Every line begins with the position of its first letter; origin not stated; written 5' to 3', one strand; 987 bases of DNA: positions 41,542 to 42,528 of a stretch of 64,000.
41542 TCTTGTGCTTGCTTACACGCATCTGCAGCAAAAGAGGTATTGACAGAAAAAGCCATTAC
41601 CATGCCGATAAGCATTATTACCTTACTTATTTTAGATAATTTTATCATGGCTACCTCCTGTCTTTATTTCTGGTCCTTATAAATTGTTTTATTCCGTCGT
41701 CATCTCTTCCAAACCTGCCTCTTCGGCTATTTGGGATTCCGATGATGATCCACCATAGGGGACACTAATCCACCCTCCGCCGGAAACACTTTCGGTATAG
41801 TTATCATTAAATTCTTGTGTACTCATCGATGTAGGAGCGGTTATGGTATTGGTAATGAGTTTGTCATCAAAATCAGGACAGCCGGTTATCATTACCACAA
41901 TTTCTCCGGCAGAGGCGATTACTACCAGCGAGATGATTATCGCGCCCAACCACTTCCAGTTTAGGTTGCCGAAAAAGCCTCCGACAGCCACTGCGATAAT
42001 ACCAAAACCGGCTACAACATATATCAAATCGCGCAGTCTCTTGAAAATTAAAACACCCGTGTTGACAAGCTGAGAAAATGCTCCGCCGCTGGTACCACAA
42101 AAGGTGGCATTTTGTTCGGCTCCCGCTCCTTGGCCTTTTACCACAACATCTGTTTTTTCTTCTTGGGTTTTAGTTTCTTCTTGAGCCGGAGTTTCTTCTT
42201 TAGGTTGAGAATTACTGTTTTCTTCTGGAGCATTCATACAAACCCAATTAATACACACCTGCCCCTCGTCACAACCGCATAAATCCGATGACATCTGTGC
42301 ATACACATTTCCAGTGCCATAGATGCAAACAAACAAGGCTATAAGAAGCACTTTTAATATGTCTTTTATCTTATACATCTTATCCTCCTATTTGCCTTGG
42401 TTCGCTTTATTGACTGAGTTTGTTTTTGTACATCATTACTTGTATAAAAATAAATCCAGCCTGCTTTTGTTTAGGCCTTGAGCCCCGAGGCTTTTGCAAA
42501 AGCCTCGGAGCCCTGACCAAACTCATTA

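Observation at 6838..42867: Expanded VirB-type T4SS gene train with non-canonical inserts at almost every position and no coupling protein in view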

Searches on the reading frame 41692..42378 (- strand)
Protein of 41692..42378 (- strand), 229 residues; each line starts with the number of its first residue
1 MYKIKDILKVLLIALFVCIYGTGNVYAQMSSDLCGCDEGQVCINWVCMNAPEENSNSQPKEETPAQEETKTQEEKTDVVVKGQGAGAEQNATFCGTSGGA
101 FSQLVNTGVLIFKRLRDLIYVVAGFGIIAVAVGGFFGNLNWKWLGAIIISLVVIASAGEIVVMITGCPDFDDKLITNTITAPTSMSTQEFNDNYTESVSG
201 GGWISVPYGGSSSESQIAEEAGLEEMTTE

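Call 4: search_protein_families(library=pfam, proteins=[window:41692-42378:-], max_evalue=0.01)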
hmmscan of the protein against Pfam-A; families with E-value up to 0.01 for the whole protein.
window:41692-42378:- (229 aa): 1 family
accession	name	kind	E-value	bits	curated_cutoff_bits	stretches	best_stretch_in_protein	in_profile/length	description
PF04956.18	TrbC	-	1.4e-05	25.6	27.9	1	113-164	46-98/98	TrbC/VIRB2 pilin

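Call 10: search_protein_families(library=ncbifam, proteins=[window:41692-42378:-], max_evalue=0.01)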
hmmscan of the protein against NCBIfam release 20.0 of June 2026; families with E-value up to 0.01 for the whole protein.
window:41692-42378:- (229 aa): 0 families
